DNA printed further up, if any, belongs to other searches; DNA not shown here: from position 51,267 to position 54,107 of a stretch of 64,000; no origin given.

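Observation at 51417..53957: Sodium/solute symporter fused in frame to a full membrane-fusion (HlyD-type) adaptor, with no pump partner nearby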

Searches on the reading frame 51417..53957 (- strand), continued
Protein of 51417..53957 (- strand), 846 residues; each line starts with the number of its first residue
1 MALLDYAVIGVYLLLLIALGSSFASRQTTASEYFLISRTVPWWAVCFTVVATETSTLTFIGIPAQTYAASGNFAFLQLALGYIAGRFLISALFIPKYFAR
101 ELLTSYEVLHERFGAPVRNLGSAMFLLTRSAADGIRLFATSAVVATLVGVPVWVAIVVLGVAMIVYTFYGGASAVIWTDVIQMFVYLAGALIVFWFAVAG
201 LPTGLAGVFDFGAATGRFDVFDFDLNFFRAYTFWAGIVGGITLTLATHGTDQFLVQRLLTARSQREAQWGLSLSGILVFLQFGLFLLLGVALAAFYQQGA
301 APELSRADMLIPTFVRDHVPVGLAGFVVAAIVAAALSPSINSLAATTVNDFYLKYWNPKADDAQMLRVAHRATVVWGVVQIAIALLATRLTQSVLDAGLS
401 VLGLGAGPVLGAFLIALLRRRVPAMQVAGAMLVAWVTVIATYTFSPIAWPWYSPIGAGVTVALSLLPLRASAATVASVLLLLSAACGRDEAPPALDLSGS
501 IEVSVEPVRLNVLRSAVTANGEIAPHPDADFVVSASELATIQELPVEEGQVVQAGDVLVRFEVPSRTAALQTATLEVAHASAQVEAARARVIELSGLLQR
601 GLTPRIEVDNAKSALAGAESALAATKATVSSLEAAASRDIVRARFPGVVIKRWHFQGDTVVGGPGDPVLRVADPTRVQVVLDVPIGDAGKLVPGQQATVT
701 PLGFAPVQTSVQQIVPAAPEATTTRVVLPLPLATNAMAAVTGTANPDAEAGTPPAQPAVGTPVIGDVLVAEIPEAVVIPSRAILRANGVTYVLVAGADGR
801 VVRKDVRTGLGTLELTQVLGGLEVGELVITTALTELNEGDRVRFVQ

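Call 85: predict_structure(alignment_id=A4)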
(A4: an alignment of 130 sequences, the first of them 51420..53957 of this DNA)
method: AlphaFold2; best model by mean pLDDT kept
length: 846 residues; sequences in the alignment: 130
mean_pLDDT: 93.0   pTM: 0.63
mean pLDDT of the five models: 93.0, 92.5, 92.3, 92.2, 92.1
residues with pLDDT >= 90: 735; 70-90: 73; 50-70: 17; < 50: 21
segments of 3 or more residues with pLDDT < 50: 485-498, 741-744
pLDDT, mean of each block of 10 residues (from residue 1): 95 92 91 91 97 91 91 97 98 95 92 97 97 95 92 96 92 94 96 98 98 96 96 97 97 95 98 98 98 93 87 96 97 88 96 97 96 97 96 90 95 96 97 96 94 98 92 79 49 42 94 96 97 97 98 98 97 97 97 97 96 97 97 96 97 98 97 96 97 97 95 96 97 59 53 84 97 97 96 95 97 96 97 93 88
secondary structure, 60 per line:
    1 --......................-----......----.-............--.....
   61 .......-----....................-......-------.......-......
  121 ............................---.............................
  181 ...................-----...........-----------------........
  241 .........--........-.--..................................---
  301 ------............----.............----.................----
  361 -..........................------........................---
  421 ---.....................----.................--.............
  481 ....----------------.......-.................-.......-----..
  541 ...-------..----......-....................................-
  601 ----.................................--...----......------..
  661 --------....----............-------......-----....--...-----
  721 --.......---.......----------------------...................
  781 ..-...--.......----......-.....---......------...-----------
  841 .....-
elements in order (helices of 4 or more, strands of 3 or more residues): H3-24 H30-35 H42-53 H56-67 H73-92 H94-99 H107-113 H115-148 H152-199 H205-215 H233-249 H252-259 H264-297 H307-318 H323-335 H340-356 H362-387 H394-417 H424-444 H449-465 H468-484 E501-507 E509-525 E530-533 E539-543 E557-562 H564-599 H605-637 E640-642 E647-652 E669-672 E677-684 H685-688 E696-701 E707-710 E713-715 E723-729 H733-739 E762-779 E784-786 E789-795 E800-805 E807-811 E815-820 E827-829 E841-845
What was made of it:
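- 52563..53957 (-): SSS (SLC5-type) symporter domain, aa 1-465. It has 13 TM helices with the N-terminus outside and the C-terminus inside. AF2 pLDDT exceeds 90 (call 85).
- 51420..52499 (-): Periplasmic adaptor (MFP) domain, aa 487-846. It comprises a disordered tether (487-500), lipoyl halves, an alpha-hairpin, a beta-barrel and a membrane-proximal domain. AF2 pLDDT is 94-98 (call 85).
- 51675..51770 (-): Low-complexity Ala/Pro/Thr-rich insert in the adaptor (aa ~730-761), predicted disordered and variable among orthologs. pLDDT is 53-59 for residue blocks 731-750 (call 85).
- On Periplasmic adaptor / membrane fusion protein family: AF2 secondary structure and pLDDT of 94-98 (call 85).
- Checked: AlphaFold2 with a 130-sequence alignment gives mean pLDDT 93 (call 85).
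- TM14 (468-484) is followed by a disordered tether (call 85). The adaptor has a full-length hairpin and a membrane-proximal domain (call 85).
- Tried and rejected: A 130-sequence alignment fixed this (pLDDT 93, call 85).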

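Call 87: fold_search(model_id=the predicted structure, library=pdb)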
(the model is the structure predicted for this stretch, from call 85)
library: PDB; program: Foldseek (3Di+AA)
matches with E <= 10: 582; with E <= 0.001: 167
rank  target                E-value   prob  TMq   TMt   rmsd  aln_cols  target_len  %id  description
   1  5nva                  6.8e-23  1.00  0.51  0.90   2.2       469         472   27  Substrate-bound outward-open state of a Na+-coupled sialic acid symporter reveals a novel Na+-site (released 2018-04-04)
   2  5nv9                  1.2e-22  1.00  0.51  0.88   3.0       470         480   28  Substrate-bound outward-open state of a Na+-coupled sialic acid symporter reveals a novel Na+-site (released 2018-04-04)
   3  9j3d_D                5.0e-19  1.00  0.27  0.57   7.7       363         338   22  Cryo-EM structure of TMexCD1-TOprJ1 (released 2025-08-13)
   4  7sl9_A                1.5e-18  1.00  0.50  0.83   3.5       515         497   24  CryoEM structure of SMCT1 (released 2021-12-15)
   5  9zfl                  2.0e-18  1.00  0.48  0.79   3.8       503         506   22  Structure of an Engineered Sodium/Iodide Symporter (PF-NIS) (released 2025-12-24)
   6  7uuz                  2.7e-18  1.00  0.50  0.82   3.1       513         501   23  Structure of the sodium/iodide symporter (NIS) in complex with perrhenate and sodium (released 2022-12-21)
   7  8hb0_A                4.4e-18  1.00  0.49  0.70   9.9       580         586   21  Structure of human SGLT2-MAP17 complex with TA1887 (released 2023-11-01)
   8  9qgy_G                1.4e-17  1.00  0.26  0.54   7.9       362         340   19  Structure of the YbjP lipoprotein bound to the MacAB-TolC tripartite efflux pump (released 2026-03-25)
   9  9a2v_MODEL_1_A        1.5e-17  1.00  0.31  0.58   8.4       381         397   19  Model of E. coli AcrA by in-cell photo-crosslinking MS and deep learning (released 2023-02-24)
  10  8hez_A                2.3e-17  1.00  0.49  0.70   9.8       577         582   22  Structure of human SGLT2-MAP17 complex with Dapagliflozin (released 2023-11-15)
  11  7uuy                  2.5e-17  1.00  0.48  0.78   3.9       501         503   24  Structure of the sodium/iodide symporter (NIS) (released 2022-12-21)
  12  9v53_A1               2.7e-17  1.00  0.27  0.56   7.7       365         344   18  Structure of TolC, YbjP, and AcrABZ complex (released 2025-11-05)
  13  9tg4_F                3.9e-17  1.00  0.25  0.52   9.2       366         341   19  Structure of the YbjP lipoprotein bound to the AcrABZ-TolC efflux pump (released 2026-04-08)
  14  9tg4_E                5.0e-17  1.00  0.27  0.56   8.2       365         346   19  Structure of the YbjP lipoprotein bound to the AcrABZ-TolC efflux pump (released 2026-04-08)
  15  8hg7_A                5.5e-17  1.00  0.48  0.68  10.1       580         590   22  Structure of human SGLT2-MAP17 complex with Sotagliflozin (released 2023-11-15)
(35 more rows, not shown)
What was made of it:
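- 52563..53957 (-): Foldseek matches SiaT 5NVA with TM-score 0.90 and rmsd 2.2 A (call 87).
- Closest known: SiaT, the Na+/sialic acid symporter of Proteus mirabilis. Same: The model superposes at TM-score 0.88-0.90 with 27-28% identity (call 87).
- Checked: Foldseek (call 87).
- The model superposes on SiaT at TM-score 0.90 (call 87).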
